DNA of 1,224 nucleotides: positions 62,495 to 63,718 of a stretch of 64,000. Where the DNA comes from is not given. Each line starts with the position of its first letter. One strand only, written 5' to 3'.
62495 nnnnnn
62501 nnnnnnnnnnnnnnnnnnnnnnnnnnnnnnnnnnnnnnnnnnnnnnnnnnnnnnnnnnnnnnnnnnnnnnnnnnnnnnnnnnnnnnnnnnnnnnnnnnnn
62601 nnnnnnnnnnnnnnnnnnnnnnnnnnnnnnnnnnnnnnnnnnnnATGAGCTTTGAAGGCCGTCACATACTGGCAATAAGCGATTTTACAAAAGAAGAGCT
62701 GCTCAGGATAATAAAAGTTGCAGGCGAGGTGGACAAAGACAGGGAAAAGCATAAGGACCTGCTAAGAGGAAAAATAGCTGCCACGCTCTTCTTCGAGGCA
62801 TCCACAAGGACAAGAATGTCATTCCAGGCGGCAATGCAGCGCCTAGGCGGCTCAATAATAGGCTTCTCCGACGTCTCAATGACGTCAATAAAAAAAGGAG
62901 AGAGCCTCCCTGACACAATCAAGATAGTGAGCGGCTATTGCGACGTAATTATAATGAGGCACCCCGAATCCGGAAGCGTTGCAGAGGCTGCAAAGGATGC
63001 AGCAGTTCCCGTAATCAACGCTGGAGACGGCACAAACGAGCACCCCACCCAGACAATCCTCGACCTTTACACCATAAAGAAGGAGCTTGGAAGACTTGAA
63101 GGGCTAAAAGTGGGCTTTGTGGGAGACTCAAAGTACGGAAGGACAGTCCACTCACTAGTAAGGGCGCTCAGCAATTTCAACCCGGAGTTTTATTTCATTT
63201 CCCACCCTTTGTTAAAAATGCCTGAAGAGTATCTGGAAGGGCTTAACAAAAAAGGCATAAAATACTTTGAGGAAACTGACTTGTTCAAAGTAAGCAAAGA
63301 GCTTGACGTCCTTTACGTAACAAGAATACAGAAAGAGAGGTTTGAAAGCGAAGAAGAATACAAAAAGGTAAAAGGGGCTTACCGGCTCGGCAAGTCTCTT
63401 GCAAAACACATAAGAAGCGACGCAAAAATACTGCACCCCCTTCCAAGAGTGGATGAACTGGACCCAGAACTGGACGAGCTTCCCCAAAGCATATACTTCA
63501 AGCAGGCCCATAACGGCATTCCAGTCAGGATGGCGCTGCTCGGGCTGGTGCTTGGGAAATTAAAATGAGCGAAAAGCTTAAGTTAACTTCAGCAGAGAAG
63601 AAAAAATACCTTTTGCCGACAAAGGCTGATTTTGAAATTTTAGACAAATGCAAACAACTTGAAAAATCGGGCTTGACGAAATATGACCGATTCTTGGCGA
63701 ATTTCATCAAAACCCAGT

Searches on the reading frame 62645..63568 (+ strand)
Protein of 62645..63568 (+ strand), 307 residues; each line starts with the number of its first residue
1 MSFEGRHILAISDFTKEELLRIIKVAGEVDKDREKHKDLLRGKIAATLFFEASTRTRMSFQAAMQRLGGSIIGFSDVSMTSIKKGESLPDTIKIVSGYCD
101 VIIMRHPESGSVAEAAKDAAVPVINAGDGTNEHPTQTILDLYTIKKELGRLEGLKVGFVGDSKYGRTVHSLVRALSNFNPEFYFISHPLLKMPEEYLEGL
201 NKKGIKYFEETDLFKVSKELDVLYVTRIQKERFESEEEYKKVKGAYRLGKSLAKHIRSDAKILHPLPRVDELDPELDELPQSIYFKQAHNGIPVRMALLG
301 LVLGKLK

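Call 41: find_encoding_contigs(protein=window:62645-63568:+, flank=10000, max_places=2)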
Protein window:62645-63568:+ (307 aa): 16 contigs read that carry it; 2 places shown.
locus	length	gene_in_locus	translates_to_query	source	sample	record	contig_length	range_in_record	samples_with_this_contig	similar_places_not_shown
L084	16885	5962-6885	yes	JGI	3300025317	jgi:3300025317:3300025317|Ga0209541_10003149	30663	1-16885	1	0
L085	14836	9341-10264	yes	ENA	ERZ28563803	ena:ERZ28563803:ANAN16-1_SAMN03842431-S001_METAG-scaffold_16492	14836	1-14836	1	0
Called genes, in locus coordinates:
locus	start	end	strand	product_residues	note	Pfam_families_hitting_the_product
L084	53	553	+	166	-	PF00293:NUDIX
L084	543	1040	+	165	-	PF00293:NUDIX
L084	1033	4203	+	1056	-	PF25596:CPSase_L_D1, PF02786:CPSase_L_D2, PF07478:Dala_Dala_lig_C, PF02787:CPSase_L_D3, PF25596:CPSase_L_D1, PF02222:ATP-grasp, PF02786:CPSase_L_D2, PF02142:MGS, +4 more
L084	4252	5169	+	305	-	PF01180:DHO_dh, PF01207:Dus (faint)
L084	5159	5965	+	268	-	PF00175:NAD_binding_1 (weak), PF10418:DHODB_Fe-S_bind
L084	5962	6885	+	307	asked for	PF02729:OTCace_N, PF00185:OTCace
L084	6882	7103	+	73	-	-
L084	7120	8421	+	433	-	PF01979:Amidohydro_1, PF12890:DHOase, PF07969:Amidohydro_3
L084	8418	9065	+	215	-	PF00156:Pribosyltran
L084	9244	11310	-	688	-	PF13231:PMT_2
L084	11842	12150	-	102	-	PF04014:MazE_antitoxin (weak)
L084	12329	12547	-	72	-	-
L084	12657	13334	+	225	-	-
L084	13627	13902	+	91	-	-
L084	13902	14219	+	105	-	-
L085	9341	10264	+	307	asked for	PF02729:OTCace_N, PF00185:OTCace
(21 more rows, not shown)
